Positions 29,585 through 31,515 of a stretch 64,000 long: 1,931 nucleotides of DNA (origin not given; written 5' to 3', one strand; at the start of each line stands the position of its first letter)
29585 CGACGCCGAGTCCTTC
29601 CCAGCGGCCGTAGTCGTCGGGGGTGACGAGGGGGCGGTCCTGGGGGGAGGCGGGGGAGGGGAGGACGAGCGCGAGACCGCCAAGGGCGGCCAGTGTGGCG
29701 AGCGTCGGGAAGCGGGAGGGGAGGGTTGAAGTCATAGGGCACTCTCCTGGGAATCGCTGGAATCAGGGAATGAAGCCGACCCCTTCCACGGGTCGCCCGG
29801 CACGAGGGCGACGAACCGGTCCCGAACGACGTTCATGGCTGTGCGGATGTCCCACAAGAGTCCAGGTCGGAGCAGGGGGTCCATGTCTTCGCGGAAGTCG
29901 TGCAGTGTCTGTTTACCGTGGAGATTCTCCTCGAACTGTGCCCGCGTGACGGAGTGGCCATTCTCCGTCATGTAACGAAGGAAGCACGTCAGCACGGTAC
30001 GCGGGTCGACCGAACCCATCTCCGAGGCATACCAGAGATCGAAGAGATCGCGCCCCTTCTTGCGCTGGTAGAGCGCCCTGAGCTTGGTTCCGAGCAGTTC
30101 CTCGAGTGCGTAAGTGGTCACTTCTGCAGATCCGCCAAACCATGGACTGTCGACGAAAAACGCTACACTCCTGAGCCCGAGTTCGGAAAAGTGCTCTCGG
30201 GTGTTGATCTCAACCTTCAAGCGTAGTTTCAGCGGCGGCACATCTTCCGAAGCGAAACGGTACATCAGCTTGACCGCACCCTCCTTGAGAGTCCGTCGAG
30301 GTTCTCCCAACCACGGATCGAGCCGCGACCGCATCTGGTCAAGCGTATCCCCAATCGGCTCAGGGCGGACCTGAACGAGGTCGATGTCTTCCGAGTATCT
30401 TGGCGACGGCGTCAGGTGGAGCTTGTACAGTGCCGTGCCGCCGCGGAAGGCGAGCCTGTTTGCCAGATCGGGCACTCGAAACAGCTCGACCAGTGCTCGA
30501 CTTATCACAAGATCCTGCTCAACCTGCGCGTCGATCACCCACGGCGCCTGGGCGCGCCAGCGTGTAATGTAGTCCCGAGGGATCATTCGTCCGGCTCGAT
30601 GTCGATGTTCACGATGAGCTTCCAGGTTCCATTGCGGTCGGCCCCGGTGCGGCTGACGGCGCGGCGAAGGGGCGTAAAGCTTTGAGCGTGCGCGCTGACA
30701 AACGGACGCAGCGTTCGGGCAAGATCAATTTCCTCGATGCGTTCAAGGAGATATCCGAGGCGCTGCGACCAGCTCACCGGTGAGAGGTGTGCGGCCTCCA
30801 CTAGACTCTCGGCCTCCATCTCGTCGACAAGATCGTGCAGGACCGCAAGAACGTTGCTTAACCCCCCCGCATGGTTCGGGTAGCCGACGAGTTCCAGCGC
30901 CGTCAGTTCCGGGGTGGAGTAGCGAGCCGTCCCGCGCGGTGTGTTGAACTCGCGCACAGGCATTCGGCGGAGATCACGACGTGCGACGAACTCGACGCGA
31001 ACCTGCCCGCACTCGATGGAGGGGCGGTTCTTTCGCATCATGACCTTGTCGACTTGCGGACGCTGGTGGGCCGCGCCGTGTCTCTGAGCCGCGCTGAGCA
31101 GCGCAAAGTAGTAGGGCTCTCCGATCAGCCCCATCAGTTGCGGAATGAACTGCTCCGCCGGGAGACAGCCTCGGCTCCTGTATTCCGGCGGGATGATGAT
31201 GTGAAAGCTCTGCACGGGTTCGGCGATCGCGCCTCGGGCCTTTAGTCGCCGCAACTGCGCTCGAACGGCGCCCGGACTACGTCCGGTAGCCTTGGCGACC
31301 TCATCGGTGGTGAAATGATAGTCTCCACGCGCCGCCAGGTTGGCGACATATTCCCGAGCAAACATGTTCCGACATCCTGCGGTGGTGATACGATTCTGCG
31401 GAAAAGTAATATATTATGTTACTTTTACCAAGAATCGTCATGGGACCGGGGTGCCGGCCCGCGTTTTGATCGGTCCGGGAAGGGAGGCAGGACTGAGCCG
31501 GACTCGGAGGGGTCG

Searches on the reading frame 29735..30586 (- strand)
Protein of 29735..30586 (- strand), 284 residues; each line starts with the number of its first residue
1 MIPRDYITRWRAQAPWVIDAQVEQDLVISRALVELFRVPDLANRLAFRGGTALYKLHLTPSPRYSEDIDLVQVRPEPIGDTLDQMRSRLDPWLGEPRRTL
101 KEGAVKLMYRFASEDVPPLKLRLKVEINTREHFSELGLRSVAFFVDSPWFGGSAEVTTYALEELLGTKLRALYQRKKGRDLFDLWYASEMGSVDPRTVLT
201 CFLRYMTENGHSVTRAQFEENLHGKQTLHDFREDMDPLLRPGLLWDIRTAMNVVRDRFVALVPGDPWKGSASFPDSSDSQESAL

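Call 23: search_protein_families(library=pfam, proteins=[window:29735-30586:-], max_evalue=1)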
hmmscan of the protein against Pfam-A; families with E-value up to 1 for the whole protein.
window:29735-30586:- (284 aa): 1 family
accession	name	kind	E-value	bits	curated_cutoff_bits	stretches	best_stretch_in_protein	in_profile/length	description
PF08843.17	AbiEii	-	3.7e-39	135.5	22.5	1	30-252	1-237/238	Nucleotidyl transferase AbiEii toxin, Type IV TA system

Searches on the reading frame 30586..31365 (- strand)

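Call 23: search_protein_families(library=pfam, proteins=[window:30586-31365:-], max_evalue=1)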
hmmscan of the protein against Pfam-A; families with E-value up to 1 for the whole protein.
window:30586-31365:- (260 aa): 9 families
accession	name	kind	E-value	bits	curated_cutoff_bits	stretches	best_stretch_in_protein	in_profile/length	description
PF09407.15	AbiEi_1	-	2.1e-45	154.9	22.2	1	67-208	1-141/142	AbiEi antitoxin C-terminal domain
PF13338.12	AbiEi_4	-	0.00056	20.4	25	1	6-48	2-39/49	Transcriptional regulator, AbiEi antitoxin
PF13412.12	HTH_24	-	0.0013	18.7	21.9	1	19-47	19-47/48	Winged helix-turn-helix DNA-binding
PF08281.18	Sigma70_r4_2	-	0.0026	17.8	25.7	1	17-43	26-52/54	Sigma-70, region 4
PF12802.13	MarR_2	-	0.0048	17.5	27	1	9-47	13-50/61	MarR family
PF03444.21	HrcA_DNA-bdg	-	0.015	15.4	21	1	19-45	25-51/79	Winged helix-turn-helix transcription repressor, HrcA DNA-binding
PF22980.2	Myb_DNA-bind_8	-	0.12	12.1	27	1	21-43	23-46/50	Myb-like DNA-binding domain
PF01978.25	TrmB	-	0.22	11.8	25.6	1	18-49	23-54/68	Sugar-specific transcriptional regulator TrmB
PF24410.1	wHTH-HSP90_Na-assoc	-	0.26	12.1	23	1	23-41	35-53/55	wHTH-Hsp90_Na associated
